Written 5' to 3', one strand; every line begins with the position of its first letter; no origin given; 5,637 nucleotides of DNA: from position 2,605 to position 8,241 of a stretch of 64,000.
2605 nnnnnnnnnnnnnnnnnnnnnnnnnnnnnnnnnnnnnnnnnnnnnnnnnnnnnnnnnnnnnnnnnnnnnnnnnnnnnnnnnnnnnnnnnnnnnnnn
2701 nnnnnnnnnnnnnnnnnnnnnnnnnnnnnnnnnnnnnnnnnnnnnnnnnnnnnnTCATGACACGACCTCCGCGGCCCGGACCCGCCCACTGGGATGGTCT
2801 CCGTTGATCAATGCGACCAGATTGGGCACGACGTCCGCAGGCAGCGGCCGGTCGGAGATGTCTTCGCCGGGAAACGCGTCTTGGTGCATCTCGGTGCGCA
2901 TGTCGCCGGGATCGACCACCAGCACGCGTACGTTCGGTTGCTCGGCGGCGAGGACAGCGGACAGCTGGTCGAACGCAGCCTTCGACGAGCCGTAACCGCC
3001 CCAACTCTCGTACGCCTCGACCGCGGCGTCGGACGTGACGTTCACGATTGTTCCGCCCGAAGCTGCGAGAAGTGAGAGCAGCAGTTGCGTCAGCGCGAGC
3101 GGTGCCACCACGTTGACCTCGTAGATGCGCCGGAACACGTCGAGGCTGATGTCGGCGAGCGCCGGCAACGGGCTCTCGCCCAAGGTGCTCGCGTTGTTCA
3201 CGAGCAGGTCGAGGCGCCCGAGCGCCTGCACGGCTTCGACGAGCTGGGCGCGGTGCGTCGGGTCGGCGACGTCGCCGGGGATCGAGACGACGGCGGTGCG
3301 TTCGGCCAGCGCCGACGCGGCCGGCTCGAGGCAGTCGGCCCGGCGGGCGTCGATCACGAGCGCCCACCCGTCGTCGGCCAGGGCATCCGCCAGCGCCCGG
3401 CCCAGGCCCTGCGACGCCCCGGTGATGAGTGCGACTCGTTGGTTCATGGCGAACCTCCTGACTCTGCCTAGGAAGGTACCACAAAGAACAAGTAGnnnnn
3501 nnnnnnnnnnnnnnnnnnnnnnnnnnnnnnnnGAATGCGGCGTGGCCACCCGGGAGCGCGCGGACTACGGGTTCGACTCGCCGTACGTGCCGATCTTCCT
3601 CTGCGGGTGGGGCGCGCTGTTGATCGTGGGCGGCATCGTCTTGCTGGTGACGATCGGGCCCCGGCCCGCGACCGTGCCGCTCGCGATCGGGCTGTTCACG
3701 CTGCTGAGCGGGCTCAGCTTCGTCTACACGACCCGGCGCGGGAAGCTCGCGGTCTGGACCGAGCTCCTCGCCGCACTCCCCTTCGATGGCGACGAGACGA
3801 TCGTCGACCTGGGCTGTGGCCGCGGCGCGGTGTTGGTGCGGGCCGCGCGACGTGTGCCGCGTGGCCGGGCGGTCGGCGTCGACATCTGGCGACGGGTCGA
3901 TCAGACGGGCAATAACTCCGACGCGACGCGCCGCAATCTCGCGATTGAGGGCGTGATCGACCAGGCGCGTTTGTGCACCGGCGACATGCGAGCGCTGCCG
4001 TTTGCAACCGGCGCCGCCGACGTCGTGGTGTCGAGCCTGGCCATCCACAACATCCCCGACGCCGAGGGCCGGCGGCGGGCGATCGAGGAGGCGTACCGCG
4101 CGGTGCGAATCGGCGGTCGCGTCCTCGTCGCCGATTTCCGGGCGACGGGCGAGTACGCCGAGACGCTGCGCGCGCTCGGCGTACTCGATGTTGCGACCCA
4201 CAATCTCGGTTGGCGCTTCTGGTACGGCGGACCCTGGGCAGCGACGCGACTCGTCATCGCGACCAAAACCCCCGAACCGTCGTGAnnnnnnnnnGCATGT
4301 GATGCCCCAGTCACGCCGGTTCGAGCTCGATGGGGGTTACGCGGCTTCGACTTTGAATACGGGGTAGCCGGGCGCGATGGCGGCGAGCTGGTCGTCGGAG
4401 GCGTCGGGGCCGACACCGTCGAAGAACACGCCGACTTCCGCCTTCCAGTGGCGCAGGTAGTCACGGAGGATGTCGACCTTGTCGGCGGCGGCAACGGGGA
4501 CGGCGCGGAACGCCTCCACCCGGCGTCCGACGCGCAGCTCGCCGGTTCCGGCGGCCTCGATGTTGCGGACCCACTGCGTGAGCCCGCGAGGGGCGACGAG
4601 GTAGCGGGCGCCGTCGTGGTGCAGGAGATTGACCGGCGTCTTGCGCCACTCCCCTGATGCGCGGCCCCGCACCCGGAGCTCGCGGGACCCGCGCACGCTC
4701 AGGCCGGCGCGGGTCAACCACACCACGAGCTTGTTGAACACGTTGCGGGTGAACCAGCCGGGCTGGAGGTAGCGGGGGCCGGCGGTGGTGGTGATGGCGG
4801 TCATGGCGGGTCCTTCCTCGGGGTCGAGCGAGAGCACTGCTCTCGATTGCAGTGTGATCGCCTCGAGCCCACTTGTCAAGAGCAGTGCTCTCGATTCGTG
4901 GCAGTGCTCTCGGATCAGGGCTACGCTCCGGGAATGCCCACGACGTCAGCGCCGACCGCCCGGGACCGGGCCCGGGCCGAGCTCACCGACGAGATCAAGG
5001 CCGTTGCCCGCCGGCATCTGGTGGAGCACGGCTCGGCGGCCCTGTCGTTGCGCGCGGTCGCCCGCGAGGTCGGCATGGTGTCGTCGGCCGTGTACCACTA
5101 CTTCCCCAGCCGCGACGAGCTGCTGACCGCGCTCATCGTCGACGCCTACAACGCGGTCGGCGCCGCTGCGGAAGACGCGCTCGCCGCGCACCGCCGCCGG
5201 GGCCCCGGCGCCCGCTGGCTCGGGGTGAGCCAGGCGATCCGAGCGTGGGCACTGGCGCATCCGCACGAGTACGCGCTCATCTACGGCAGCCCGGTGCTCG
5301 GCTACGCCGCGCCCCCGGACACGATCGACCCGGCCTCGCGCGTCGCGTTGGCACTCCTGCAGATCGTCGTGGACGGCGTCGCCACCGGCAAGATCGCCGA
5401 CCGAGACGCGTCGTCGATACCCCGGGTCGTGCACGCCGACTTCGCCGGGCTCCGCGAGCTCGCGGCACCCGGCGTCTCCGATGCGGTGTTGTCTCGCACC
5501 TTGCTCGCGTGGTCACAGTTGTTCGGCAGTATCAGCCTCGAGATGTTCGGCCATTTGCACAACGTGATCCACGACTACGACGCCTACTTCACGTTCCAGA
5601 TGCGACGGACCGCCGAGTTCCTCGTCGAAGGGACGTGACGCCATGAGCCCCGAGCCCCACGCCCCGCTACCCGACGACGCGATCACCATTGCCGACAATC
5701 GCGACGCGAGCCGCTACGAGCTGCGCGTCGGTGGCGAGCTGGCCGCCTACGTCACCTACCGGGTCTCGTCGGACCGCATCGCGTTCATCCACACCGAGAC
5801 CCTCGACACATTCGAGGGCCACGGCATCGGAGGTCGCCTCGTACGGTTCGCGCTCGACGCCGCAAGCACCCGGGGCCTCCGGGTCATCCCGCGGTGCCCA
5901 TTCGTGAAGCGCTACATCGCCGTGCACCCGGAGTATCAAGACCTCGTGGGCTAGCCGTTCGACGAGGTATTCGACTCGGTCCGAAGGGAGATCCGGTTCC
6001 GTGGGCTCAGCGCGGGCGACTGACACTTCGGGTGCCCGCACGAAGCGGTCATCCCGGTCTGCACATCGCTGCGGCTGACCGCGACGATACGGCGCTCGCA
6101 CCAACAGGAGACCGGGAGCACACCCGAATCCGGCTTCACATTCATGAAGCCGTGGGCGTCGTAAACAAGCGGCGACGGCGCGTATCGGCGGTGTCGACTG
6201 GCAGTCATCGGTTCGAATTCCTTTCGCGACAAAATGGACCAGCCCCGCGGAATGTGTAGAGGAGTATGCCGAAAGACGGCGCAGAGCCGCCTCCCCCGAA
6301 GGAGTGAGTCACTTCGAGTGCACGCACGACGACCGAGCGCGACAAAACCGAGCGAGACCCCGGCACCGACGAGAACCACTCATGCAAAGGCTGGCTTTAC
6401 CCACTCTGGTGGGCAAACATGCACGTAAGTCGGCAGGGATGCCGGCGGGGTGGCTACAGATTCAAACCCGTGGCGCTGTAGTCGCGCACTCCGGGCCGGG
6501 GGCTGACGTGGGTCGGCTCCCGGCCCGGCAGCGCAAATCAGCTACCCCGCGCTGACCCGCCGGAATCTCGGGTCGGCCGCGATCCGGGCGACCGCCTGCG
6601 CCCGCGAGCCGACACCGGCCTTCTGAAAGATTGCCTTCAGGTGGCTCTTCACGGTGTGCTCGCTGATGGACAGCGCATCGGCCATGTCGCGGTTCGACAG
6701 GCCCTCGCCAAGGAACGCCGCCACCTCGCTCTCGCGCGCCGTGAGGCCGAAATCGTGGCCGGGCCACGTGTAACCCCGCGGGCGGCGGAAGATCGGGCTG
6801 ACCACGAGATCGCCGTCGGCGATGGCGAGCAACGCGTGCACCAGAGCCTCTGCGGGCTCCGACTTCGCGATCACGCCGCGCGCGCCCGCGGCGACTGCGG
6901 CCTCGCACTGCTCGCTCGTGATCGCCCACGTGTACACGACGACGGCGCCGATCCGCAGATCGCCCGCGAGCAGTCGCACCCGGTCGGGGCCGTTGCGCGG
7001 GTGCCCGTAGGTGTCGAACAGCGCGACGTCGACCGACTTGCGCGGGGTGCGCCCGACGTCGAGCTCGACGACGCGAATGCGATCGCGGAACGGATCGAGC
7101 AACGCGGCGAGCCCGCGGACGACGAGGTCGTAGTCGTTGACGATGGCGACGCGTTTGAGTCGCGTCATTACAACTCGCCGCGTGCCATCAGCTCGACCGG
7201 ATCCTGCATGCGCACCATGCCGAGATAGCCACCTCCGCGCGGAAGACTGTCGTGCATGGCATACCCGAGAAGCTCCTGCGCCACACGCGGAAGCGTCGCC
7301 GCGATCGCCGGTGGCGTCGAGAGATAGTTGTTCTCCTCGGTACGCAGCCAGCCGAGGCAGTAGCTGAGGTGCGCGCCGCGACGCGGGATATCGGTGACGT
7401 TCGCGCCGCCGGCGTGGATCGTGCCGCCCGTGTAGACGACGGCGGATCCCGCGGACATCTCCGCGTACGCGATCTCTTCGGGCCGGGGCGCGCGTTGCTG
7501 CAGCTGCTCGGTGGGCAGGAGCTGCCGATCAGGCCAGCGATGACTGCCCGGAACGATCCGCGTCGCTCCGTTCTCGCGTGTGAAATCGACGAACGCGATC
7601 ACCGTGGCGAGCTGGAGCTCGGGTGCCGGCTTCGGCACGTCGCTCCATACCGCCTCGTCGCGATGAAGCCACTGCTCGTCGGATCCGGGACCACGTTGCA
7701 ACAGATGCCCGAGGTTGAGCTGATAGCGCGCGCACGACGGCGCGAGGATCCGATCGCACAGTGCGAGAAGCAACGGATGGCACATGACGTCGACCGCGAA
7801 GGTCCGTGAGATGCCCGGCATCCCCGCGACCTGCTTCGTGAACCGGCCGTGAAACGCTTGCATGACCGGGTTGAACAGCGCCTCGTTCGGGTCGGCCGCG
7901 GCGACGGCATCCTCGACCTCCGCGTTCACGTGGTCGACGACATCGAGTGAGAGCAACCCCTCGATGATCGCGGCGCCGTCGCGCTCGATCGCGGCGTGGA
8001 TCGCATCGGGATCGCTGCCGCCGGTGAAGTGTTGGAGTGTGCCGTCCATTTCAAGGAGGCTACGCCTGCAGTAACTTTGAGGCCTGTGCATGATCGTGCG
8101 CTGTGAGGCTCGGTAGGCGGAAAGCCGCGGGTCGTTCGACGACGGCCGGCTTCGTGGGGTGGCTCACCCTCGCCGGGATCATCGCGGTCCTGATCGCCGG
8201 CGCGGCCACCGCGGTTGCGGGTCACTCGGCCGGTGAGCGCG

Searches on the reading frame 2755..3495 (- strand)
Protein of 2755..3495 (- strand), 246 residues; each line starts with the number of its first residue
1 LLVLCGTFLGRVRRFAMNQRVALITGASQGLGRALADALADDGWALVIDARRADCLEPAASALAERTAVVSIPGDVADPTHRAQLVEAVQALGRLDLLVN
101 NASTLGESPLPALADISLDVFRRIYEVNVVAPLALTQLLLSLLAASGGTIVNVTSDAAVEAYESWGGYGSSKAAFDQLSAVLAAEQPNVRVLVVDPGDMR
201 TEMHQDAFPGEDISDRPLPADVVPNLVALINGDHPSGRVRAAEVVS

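Call 42: search_protein_families(library=pfam, proteins=[window:2755-3495:-], max_evalue=0.0001)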
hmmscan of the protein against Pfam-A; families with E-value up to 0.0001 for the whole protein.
window:2755-3495:- (246 aa): 3 families
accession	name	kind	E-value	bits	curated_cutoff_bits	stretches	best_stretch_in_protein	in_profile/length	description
PF00106.31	adh_short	-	9.5e-42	143.1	26.6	1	20-209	1-192/195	short chain dehydrogenase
PF13561.12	adh_short_C2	-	1.3e-29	103.9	27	1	26-207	1-184/236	Enoyl-(Acyl carrier protein) reductase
PF08659.16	KR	-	2.5e-07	31.2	22.6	1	22-185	3-166/180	KR domain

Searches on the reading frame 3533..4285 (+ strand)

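Call 42: search_protein_families(library=pfam, proteins=[window:3533-4285:+], max_evalue=0.0001)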
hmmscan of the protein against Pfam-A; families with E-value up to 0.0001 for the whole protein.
window:3533-4285:+ (250 aa): 8 families
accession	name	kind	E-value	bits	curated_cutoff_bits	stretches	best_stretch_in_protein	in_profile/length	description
PF08241.18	Methyltransf_11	-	2.8e-14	54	21.2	1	91-198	1-94/95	Methyltransferase domain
PF13649.12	Methyltransf_25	-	3.1e-14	53.8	27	1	90-195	1-97/97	Methyltransferase domain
PF13847.12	Methyltransf_31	-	1.2e-11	44.9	27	1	86-213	3-123/145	Methyltransferase domain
PF13489.12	Methyltransf_23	-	6.1e-09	36.3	27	1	77-223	11-141/164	Methyltransferase domain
PF01209.24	Ubie_methyltran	-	8.6e-09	35.5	20.1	1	88-202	49-154/233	ubiE/COQ5 methyltransferase family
PF08242.18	Methyltransf_12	-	5.3e-08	33.9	30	1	91-197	1-98/98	Methyltransferase domain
PF00891.24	Methyltransf_2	-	1.1e-06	28.6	22.3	1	76-205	52-170/210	O-methyltransferase domain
PF05148.21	Methyltransf_8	-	3.9e-05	24.1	27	0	145-205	106-162/219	Hypothetical methyltransferase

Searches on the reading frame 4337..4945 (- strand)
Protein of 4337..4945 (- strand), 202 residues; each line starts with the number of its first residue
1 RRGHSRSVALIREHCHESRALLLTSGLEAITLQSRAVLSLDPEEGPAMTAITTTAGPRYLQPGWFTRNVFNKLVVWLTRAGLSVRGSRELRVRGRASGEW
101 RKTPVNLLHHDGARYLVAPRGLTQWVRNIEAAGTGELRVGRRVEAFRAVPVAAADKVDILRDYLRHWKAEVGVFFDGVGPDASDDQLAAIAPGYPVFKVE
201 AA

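Call 42: search_protein_families(library=pfam, proteins=[window:4337-4945:-], max_evalue=0.0001)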
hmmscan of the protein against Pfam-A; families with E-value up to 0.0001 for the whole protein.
window:4337-4945:- (202 aa): 1 family
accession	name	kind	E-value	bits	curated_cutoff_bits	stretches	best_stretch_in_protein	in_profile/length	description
PF04075.20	F420H2_quin_red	-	1.5e-08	35.3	22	1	90-166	28-107/130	F420H(2)-dependent quinone reductase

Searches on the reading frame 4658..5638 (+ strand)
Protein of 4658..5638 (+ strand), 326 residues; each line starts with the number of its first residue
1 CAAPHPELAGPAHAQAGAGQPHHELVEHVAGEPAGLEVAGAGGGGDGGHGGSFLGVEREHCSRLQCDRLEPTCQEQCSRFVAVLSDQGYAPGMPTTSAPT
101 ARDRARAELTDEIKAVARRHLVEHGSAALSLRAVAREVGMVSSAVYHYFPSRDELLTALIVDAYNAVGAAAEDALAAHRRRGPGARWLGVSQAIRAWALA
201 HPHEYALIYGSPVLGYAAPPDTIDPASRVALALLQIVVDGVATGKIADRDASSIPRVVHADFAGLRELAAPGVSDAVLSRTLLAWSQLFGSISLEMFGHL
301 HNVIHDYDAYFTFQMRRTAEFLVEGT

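Call 42: search_protein_families(library=pfam, proteins=[window:4658-5638:+], max_evalue=0.0001)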
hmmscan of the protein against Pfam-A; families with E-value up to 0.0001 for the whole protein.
window:4658-5638:+ (326 aa): 2 families
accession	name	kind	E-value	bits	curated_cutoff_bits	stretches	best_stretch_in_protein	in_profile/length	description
PF13305.11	TetR_C_33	-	9e-21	74.9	26.8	1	188-317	2-102/103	Tetracyclin repressor-like, C-terminal domain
PF00440.29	TetR_N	-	2e-11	43.9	24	1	115-159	3-47/47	Bacterial regulatory proteins, tetR family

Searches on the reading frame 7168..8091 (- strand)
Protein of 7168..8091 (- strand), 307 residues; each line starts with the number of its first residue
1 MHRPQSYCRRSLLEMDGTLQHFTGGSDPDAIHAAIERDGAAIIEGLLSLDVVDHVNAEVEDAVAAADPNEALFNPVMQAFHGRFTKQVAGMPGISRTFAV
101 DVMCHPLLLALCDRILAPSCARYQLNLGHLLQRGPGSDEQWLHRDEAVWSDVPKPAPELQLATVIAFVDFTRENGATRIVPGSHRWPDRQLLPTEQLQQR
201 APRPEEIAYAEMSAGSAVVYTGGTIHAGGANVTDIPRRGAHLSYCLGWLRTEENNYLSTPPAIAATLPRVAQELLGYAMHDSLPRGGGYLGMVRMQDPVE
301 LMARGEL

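Call 8: search_protein_families(library=pfam, proteins=[window:7168-8091:-], max_evalue=0.01)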
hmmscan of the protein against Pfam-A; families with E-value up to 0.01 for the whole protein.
window:7168-8091:- (307 aa): 1 family
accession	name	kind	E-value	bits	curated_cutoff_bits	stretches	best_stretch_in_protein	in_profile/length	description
PF05721.19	PhyH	-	1e-28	101.5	22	1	36-239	2-213/213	Phytanoyl-CoA dioxygenase (PhyH)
